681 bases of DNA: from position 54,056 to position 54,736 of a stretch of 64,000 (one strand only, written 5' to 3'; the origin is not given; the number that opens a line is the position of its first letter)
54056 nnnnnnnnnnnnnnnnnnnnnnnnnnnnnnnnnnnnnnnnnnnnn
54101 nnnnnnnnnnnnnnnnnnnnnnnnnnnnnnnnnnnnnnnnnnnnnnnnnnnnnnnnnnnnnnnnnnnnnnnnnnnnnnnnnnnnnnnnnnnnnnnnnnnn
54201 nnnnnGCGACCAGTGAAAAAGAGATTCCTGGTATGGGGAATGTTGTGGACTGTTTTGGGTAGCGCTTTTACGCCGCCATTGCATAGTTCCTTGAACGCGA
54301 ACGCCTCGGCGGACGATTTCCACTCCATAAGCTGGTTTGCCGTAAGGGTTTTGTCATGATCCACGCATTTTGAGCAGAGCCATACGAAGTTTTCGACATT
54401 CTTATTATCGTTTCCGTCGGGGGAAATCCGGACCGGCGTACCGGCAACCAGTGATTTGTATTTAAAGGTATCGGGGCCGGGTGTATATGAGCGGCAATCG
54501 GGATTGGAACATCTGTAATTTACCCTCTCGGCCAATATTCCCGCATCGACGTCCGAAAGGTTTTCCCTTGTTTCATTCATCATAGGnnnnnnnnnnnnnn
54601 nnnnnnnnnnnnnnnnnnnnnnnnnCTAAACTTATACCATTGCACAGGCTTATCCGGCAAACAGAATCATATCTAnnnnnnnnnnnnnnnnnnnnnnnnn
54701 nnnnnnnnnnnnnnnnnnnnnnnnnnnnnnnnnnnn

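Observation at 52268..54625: Stand-alone NB-ARC/TPR STAND ATPase with an N-terminal HNH-like Cys4 module: candidate NLR/Avs-type defence or signalling protein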

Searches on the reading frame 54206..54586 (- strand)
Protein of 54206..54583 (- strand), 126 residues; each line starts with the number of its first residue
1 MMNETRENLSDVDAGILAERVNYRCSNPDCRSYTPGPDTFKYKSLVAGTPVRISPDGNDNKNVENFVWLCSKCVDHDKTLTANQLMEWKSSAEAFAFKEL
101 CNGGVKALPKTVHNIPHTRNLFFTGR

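Call 9: search_protein_families(library=pfam, proteins=[window:54206-54583:-], max_evalue=10)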
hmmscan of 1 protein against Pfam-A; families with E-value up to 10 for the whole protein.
seq(126 aa): 0 families

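Call 10: search_solved_structures(query=window:54206-54583:-, max_evalue=10)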
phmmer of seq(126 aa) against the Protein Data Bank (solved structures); distinct sequences matched with E-value up to 10: 0.

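Call 12: find_homologous_proteins(query=window:54224-54583:-, max_evalue=10)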
Query seq(120 aa): 4 candidates shared short words with the query, none scored E <= 10.

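Call 21: search_protein_representatives(protein=window:54227-54586:-)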
Query: 120 residues. Proteins with E-value up to 0.001 (for the whole library): 1097; up to 1e-10: 8; up to 1e-30: 1. The best 150 are listed.
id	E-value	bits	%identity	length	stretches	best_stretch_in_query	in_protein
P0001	2.2e-76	269.9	100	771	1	2-120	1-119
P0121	1.0e-22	96.6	50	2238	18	37-61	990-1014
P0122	9.1e-15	70.9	29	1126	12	48-109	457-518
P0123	1.7e-12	63.5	26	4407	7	40-83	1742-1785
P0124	2.3e-11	59.9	46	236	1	3-105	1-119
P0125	4.0e-11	59.1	44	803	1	7-115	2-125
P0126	4.6e-11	58.9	43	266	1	8-106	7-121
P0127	6.2e-11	58.5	47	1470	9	35-61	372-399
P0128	1.4e-10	57.4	46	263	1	7-110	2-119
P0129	2.8e-10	56.4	42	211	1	7-112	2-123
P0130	3.1e-10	56.3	27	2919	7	40-82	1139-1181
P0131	3.1e-10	56.2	51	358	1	17-102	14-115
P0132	3.1e-10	56.2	47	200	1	16-101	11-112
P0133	4.5e-10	55.7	45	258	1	8-101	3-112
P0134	4.7e-10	55.7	46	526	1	4-102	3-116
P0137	6.5e-10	55.2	45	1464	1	7-110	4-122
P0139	7.9e-10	54.9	43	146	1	6-107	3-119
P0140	1.2e-09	54.4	42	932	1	7-116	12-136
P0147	4.0e-09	52.7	41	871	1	5-103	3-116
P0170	1.6e-08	50.7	44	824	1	6-103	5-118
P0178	1.9e-08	50.5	43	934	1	7-105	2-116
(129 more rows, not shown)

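Call 23: search_protein_families(library=pfam, proteins=[P0124, P0125, P0126, P0128, P0131, P0134, P0137, P0140, P0147, P0139], max_evalue=0.01)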
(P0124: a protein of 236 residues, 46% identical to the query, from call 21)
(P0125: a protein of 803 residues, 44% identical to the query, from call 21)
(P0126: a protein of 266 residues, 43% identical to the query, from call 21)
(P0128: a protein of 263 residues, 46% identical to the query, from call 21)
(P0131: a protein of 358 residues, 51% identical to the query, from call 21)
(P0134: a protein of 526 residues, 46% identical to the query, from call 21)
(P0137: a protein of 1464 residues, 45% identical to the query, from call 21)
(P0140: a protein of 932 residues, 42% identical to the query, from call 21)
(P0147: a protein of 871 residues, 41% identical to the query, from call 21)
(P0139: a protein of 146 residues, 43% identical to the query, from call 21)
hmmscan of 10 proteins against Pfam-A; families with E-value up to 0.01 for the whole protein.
P0124 (236 aa): 0 families

P0125 (803 aa): 4 families
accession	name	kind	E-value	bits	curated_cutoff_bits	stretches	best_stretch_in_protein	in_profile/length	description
PF05729.18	NACHT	-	1.1e-10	42.1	26.7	1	214-366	3-166/167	NACHT domain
PF24883.2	NPHP3_N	-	4.1e-06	27.5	24.8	0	244-332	84-164/164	Nephrocystin 3, N-terminal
PF20720.3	nSTAND3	-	0.00046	20.3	27.2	1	202-351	8-128/155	Novel STAND NTPase 3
PF25521.1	HTH_TANC1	-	0.0077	16.5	27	0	500-544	40-83/154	TANC1-like, winged helix-turn-helix domain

P0126 (266 aa): 1 family
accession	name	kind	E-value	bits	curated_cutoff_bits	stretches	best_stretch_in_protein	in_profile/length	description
PF13391.12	HNH_2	-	0.0028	17.9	21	0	49-90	13-59/66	HNH endonuclease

P0128 (263 aa): 0 families

P0131 (358 aa): 0 families

P0134 (526 aa): 30 families (the best 25 are shown)
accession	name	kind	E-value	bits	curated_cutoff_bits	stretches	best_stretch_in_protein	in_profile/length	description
PF13424.12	TPR_12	-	1.6e-99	326.6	30.1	7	427-501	2-76/77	Tetratricopeptide repeat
PF00515.34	TPR_1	-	4.3e-59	194.5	27.8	8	386-415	1-30/34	Tetratricopeptide repeat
PF13374.12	TPR_10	-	2.4e-54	180.3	27.5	7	301-341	1-41/42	Tetratricopeptide repeat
PF07719.23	TPR_2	-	1.3e-50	165.8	27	7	470-502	1-33/34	Tetratricopeptide repeat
PF13181.12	TPR_8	-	7.7e-43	141.5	25.7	7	429-456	2-29/34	Tetratricopeptide repeat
PF24885.1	TPR_NPHP3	-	2.1e-31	109.6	100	3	385-476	98-189/239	Nephrocystin-3 TPR domain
PF13176.12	TPR_7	-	2.4e-27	93.1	27.9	2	432-457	3-30/36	Tetratricopeptide repeat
PF13432.12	TPR_16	-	4.9e-24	84.8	32.7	3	394-458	5-61/65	Tetratricopeptide repeat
PF13428.12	TPR_14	-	5.9e-20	70.2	23.5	0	431-456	4-29/44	Tetratricopeptide repeat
PF13414.12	TPR_11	-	1e-16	60.8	26.8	2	352-370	2-20/42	TPR repeat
PF13371.12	TPR_9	-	8.8e-16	58.1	35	0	383-415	26-58/73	Tetratricopeptide repeat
PF13431.12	TPR_17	-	7.5e-15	54.3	24.4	0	212-239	7-34/34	Tetratricopeptide repeat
PF13174.12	TPR_6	-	4.7e-12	46.1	26.3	0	308-327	6-25/33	Tetratricopeptide repeat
PF14559.12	TPR_19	-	1.7e-11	44.7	25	0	274-329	5-52/68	Tetratricopeptide repeat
PF23914.1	TPR_CcmH_CycH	-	3.2e-11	43.8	42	0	466-499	46-79/158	Cytochrome c-type biogenesis protein H TPR domain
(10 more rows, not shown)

P0137 (1464 aa): 1 family
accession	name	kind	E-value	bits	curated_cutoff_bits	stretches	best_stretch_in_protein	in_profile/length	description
PF22726.1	NCAB2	-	1.5e-23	83.4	27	1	1382-1460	2-80/80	NACHT C-terminal Alpha/Beta 2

P0140 (932 aa): 23 families
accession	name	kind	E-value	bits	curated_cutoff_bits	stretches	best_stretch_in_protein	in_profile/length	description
PF13424.12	TPR_12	-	2.3e-53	178.7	30.1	5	644-711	7-76/77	Tetratricopeptide repeat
PF00515.34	TPR_1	-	3.9e-42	140.8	27.8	6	681-708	2-29/34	Tetratricopeptide repeat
PF07719.23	TPR_2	-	2.2e-32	108.9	27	4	682-708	3-29/34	Tetratricopeptide repeat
PF13374.12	TPR_10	-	2.5e-29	100.8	27.5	2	682-711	4-33/42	Tetratricopeptide repeat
PF13176.12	TPR_7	-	7e-28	94.8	27.9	3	682-716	1-35/36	Tetratricopeptide repeat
PF13181.12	TPR_8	-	2.1e-24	84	25.7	2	682-708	3-29/34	Tetratricopeptide repeat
PF17874.7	TPR_MalT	-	1.3e-11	44.8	45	2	721-833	41-155/336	MalT-like TPR region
PF13428.12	TPR_14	-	1.4e-11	44.3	23.5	0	685-710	6-31/44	Tetratricopeptide repeat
PF13432.12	TPR_16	-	7.4e-11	42.7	32.7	2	686-748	3-58/65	Tetratricopeptide repeat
PF24885.1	TPR_NPHP3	-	1.2e-08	35.1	100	1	645-711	104-172/239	Nephrocystin-3 TPR domain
PF13414.12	TPR_11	-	1.3e-08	34.8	26.8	0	607-626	1-20/42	TPR repeat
PF00931.28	NB-ARC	-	1.6e-07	31.3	23.5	1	161-352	5-208/248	NB-ARC domain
PF14938.12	SNAP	-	6.6e-07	29.5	25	1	615-707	50-142/282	Soluble NSF attachment protein, SNAP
PF10579.15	Rapsyn_N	-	9.8e-07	29.2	23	0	663-713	26-76/80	Rapsyn N-terminal myristoylation and linker region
PF23914.1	TPR_CcmH_CycH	-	7.2e-06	26.4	42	1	604-708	54-149/158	Cytochrome c-type biogenesis protein H TPR domain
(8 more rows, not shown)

P0147 (871 aa): 0 families

P0139 (146 aa): 0 families

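Call 25: search_protein_families(library=padloc, proteins=[P0125, P0137, P0140, P0147, P0126, P0128, P0131, P0134, P0170, P0178], max_evalue=0.001)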
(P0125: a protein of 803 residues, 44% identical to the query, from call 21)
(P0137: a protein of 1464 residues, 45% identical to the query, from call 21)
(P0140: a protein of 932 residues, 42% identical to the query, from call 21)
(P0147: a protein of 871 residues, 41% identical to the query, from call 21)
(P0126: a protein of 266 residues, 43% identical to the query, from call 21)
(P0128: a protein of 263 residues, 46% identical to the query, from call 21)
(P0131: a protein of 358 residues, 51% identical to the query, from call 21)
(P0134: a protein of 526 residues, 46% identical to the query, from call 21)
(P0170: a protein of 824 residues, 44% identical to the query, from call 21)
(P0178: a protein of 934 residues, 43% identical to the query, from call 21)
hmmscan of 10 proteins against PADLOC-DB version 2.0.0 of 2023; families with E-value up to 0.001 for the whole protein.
P0125 (803 aa): 10 families
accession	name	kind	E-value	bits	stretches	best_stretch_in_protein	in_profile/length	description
PDLC04772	PDC-M68A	-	5.3e-23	80.3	1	1-109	1-109/253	-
PDLC00739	Effector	-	8.9e-15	52.9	1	11-107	14-110/378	Endonuclease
PDLC01997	SAVED1--SAVED_HNH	-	3.6e-14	51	1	14-107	15-106/368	-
PDLC00746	Effector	-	3.7e-11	40.7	1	20-107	32-118/389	Endonuclease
PDLC00406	SduA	-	1.4e-07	29.9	1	12-97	25-105/326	DUF4263 domain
PDLC00742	Effector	-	5.6e-07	26.6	1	4-98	120-214/527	Endonuclease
PDLC00749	Effector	-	3.1e-06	24.4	1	37-107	45-119/395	Endonuclease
PDLC01998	SAVED1--SAVED_HNH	-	1.5e-05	22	1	5-98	114-207/506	-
PDLC04773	PDC-M68A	-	2.5e-05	22.5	1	65-108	3-46/200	-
PDLC00740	Effector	-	0.00024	18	1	39-105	47-117/391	Endonuclease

P0137 (1464 aa): 10 families
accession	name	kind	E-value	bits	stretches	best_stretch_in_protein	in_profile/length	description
PDLC04772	PDC-M68A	-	1.3e-23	82.3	1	2-109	2-107/253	-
PDLC00739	Effector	-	3.1e-13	47.8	1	3-108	4-109/378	Endonuclease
PDLC01997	SAVED1--SAVED_HNH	-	3.1e-12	44.7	1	5-108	4-105/368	-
PDLC00746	Effector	-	1.3e-11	42.2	1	41-108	50-117/389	Endonuclease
PDLC00740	Effector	-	5.5e-09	33.3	1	40-106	46-116/391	Endonuclease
PDLC00406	SduA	-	4.9e-07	28.1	1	2-106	13-112/326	DUF4263 domain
PDLC01999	SAVED1--SAVED_HNH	-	1.4e-06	25.5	1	41-96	47-103/387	-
PDLC00749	Effector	-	4.2e-06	24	1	40-108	46-118/395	Endonuclease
PDLC00742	Effector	-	6.2e-06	23.2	1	7-99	121-213/527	Endonuclease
PDLC01998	SAVED1--SAVED_HNH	-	0.00054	16.8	0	44-99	150-206/506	-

P0140 (932 aa): 15 families
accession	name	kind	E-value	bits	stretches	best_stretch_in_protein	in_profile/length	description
PDLC01169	TPR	-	1.4e-41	140.6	3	641-730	110-199/252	TPR repeats containing protein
PDLC04772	PDC-M68A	-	2.3e-23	81.5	1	14-122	4-112/253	-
PDLC00739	Effector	-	2.7e-15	54.6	1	11-116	4-109/378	Endonuclease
PDLC01997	SAVED1--SAVED_HNH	-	2e-14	51.9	1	12-116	3-105/368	-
PDLC00742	Effector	-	4.9e-12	43.3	1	8-113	114-219/527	Endonuclease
PDLC00746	Effector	-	5.9e-12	43.3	1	49-116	50-117/389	Endonuclease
PDLC01998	SAVED1--SAVED_HNH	-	4.4e-11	40.2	1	10-113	109-212/506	-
PDLC00749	Effector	-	8e-09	33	1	6-117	7-119/395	Endonuclease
PDLC01078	C3a156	-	9.2e-09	33.3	0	645-689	90-134/268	oxidoreductase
PDLC00740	Effector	-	1.1e-08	32.2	1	16-114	17-116/391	Endonuclease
PDLC00406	SduA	-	2.7e-08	32.2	1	14-121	17-119/326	DUF4263 domain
PDLC00751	Effector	-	1.4e-06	25.6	1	48-116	163-232/530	Endonuclease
PDLC04773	PDC-M68A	-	1.5e-06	26.4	1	74-121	2-49/200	-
PDLC00747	Effector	-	5.2e-05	20.6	1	46-118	41-119/373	Endonuclease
PDLC01999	SAVED1--SAVED_HNH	-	7.9e-05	19.8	1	48-107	46-106/387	-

P0147 (871 aa): 12 families
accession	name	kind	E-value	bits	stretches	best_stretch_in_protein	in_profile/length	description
PDLC04772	PDC-M68A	-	8.2e-24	82.9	1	8-114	5-112/253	-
PDLC00746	Effector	-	6.1e-12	43.3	1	41-110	50-119/389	Endonuclease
PDLC00739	Effector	-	3.4e-11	41.1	1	11-111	11-112/378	Endonuclease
PDLC01997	SAVED1--SAVED_HNH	-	3.8e-11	41.1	1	29-112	25-109/368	-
PDLC00406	SduA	-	2.2e-10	39.1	1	8-112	18-115/326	DUF4263 domain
PDLC00742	Effector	-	1e-09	35.7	1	8-103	121-217/527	Endonuclease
PDLC00740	Effector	-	2.7e-08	31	1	4-104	12-114/391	Endonuclease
PDLC01998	SAVED1--SAVED_HNH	-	8.1e-08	29.5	1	10-103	116-210/506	-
PDLC00749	Effector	-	3.9e-07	27.4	1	40-112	46-122/395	Endonuclease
PDLC01999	SAVED1--SAVED_HNH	-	6.6e-05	20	1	40-101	46-108/387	-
PDLC04773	PDC-M68A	-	0.0002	19.5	0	65-111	1-47/200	-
PDLC00751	Effector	-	0.00086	16.4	0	28-104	151-228/530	Endonuclease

P0126 (266 aa): 15 families
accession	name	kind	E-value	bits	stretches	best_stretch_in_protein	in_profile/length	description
PDLC04772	PDC-M68A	-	2.4e-27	94.6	1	8-112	4-108/253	-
PDLC00739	Effector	-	8.1e-20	69.5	1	6-110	5-109/378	Endonuclease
PDLC01997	SAVED1--SAVED_HNH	-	5.6e-19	66.9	1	8-110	5-105/368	-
PDLC00746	Effector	-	2.8e-17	60.8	1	8-111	16-118/389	Endonuclease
PDLC00742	Effector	-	2.1e-15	54.4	1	7-107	119-219/527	Endonuclease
PDLC01998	SAVED1--SAVED_HNH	-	3.1e-14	50.6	1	5-107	109-212/506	-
PDLC00406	SduA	-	5.7e-12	44.3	1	5-131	14-131/326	DUF4263 domain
PDLC00749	Effector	-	4.7e-11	40.3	1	6-121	13-128/395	Endonuclease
PDLC05032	PDC-S50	-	4.1e-10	37.3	1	127-248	172-297/387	-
PDLC00740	Effector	-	5.4e-10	36.6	1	3-109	10-117/391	Endonuclease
PDLC00751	Effector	-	3.6e-08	30.9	1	9-106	131-228/530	Endonuclease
PDLC04773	PDC-M68A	-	1.4e-06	26.6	1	68-111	2-45/200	-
PDLC00743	Effector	-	4.2e-06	24.1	1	13-111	7-106/384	Endonuclease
PDLC00747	Effector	-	2.2e-05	21.8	1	6-110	9-117/373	Endonuclease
PDLC01999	SAVED1--SAVED_HNH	-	4.7e-05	20.5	1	5-99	12-104/387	-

P0128 (263 aa): 14 families
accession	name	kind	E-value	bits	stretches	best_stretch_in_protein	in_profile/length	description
PDLC04772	PDC-M68A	-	6.8e-26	89.8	1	3-112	3-112/253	-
PDLC00739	Effector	-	4.2e-17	60.5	1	10-107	13-110/378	Endonuclease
PDLC01997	SAVED1--SAVED_HNH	-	9.3e-17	59.5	1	11-114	12-112/368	-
PDLC00746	Effector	-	3.8e-15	53.8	1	13-107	25-118/389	Endonuclease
PDLC00742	Effector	-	7.8e-15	52.6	1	10-103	126-219/527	Endonuclease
PDLC01998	SAVED1--SAVED_HNH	-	1.1e-13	48.9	1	9-103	118-212/506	-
PDLC00749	Effector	-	4.3e-09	33.9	1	12-113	23-124/395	Endonuclease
PDLC00740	Effector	-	6.4e-09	33.1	1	39-105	47-117/391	Endonuclease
PDLC00406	SduA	-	3.2e-08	31.9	1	9-111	22-115/326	DUF4263 domain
PDLC00751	Effector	-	1.1e-07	29.3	1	15-107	141-233/530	Endonuclease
PDLC00747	Effector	-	1.2e-05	22.6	1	16-113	23-124/373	Endonuclease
PDLC01999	SAVED1--SAVED_HNH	-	8.8e-05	19.6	1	40-94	48-103/387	-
PDLC00743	Effector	-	0.0002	18.6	1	13-107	11-106/384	Endonuclease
PDLC04773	PDC-M68A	-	0.00068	17.8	0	64-109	2-47/200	-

P0131 (358 aa): 14 families
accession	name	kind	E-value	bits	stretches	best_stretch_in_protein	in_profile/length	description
PDLC04772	PDC-M68A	-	1.7e-23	82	1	9-109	7-107/253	-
PDLC00739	Effector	-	7.7e-15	53.1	1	5-120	6-119/378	Endonuclease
PDLC01997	SAVED1--SAVED_HNH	-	2.8e-14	51.4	1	7-121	6-116/368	-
PDLC00746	Effector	-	5.1e-11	40.2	1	46-123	55-130/389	Endonuclease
PDLC00749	Effector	-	4.5e-10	37.1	1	37-116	43-124/395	Endonuclease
PDLC00406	SduA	-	2.1e-09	35.9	1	6-123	17-125/326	DUF4263 domain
PDLC01998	SAVED1--SAVED_HNH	-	1.1e-08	32.3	1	3-104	110-211/506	-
PDLC00742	Effector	-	1.2e-08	32.1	1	3-104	117-218/527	Endonuclease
PDLC00740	Effector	-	1.4e-08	31.9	1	45-122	51-130/391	Endonuclease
PDLC00747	Effector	-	1.6e-05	22.2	1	12-108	17-117/373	Endonuclease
PDLC01999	SAVED1--SAVED_HNH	-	2.5e-05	21.4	1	46-123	52-128/387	-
PDLC04773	PDC-M68A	-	3.3e-05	22.1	1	66-109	2-45/200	-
PDLC00751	Effector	-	0.00011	19.4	1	41-104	164-228/530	Endonuclease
PDLC00743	Effector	-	0.00038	17.7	1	39-117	32-112/384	Endonuclease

P0134 (526 aa): 15 families
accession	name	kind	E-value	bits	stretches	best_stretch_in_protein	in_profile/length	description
PDLC04772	PDC-M68A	-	6.5e-29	99.7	1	3-126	3-123/253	-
PDLC00739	Effector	-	4.6e-19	67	1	4-109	4-109/378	Endonuclease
PDLC01997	SAVED1--SAVED_HNH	-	3.4e-18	64.3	1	5-109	3-105/368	-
PDLC00746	Effector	-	1e-16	58.9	1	12-109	21-117/389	Endonuclease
PDLC01169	TPR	-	6.4e-12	43.4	1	219-328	110-214/252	TPR repeats containing protein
PDLC00749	Effector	-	2.3e-11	41.3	1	9-111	17-120/395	Endonuclease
PDLC00742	Effector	-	3.4e-11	40.5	1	7-107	120-220/527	Endonuclease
PDLC00740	Effector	-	2.5e-10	37.7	1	41-110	46-119/391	Endonuclease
PDLC00743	Effector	-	9.1e-10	36.2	1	10-112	5-108/384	Endonuclease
PDLC01998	SAVED1--SAVED_HNH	-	1.1e-09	35.6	1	9-110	115-216/506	-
PDLC00406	SduA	-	4.5e-09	34.8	1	24-146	29-147/326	DUF4263 domain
PDLC04773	PDC-M68A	-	7.1e-09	34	1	68-113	3-48/200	-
PDLC00747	Effector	-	7.7e-08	29.9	1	40-118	42-126/373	Endonuclease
PDLC01999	SAVED1--SAVED_HNH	-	1e-06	26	1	43-98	48-104/387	-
PDLC00751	Effector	-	3.7e-06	24.2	1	5-114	128-237/530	Endonuclease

P0170 (824 aa): 13 families
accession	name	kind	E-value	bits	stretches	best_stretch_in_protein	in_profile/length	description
PDLC04772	PDC-M68A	-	2.6e-24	84.6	1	8-115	4-111/253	-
PDLC00739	Effector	-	9.3e-16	56.1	1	5-111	4-110/378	Endonuclease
PDLC01997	SAVED1--SAVED_HNH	-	2.6e-15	54.8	1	8-111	5-106/368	-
PDLC00746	Effector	-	7.3e-13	46.3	1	8-110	16-117/389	Endonuclease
PDLC00406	SduA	-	2.6e-09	35.5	1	3-122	12-126/326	DUF4263 domain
PDLC00742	Effector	-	3.1e-07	27.5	1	8-104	120-216/527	Endonuclease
PDLC00747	Effector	-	5e-07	27.2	1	3-120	6-127/373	Endonuclease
PDLC01998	SAVED1--SAVED_HNH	-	1.6e-06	25.2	1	8-106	113-211/506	-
PDLC00740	Effector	-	2.4e-06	24.6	1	5-107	12-115/391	Endonuclease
PDLC00749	Effector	-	1.6e-05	22.1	1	4-110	11-118/395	Endonuclease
PDLC04773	PDC-M68A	-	1.8e-05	22.9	1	67-114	1-48/200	-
PDLC03878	NsnB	-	0.00082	17.2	0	208-267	21-81/345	-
PDLC00268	PtuA1|PtuA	-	0.00096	16.7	0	207-233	25-50/411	AAA ATPase domain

P0178 (934 aa): 13 families
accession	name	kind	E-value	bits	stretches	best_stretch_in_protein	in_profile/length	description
PDLC04772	PDC-M68A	-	1.1e-25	89.1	1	1-115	1-115/253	-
PDLC00739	Effector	-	1.4e-18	65.4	1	5-106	8-109/378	Endonuclease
PDLC01997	SAVED1--SAVED_HNH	-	1.3e-16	59.1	1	5-106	6-105/368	-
PDLC00746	Effector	-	2.4e-14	51.2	1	8-106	20-117/389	Endonuclease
PDLC00742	Effector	-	2e-10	38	1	5-97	121-213/527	Endonuclease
PDLC01998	SAVED1--SAVED_HNH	-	1.1e-09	35.7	1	4-95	113-204/506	-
PDLC00740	Effector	-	3.5e-09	33.9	1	38-104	46-116/391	Endonuclease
PDLC00406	SduA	-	2.4e-07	29.1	1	5-114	18-118/326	DUF4263 domain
PDLC04773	PDC-M68A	-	4.5e-06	24.9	1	63-112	1-50/200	-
PDLC00747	Effector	-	1.9e-05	22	1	14-108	21-119/373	Endonuclease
PDLC01999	SAVED1--SAVED_HNH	-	1.9e-05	21.9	1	39-101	47-110/387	-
PDLC00749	Effector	-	2.7e-05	21.3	1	6-107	17-119/395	Endonuclease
PDLC00751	Effector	-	0.00061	16.9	1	3-97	129-223/530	Endonuclease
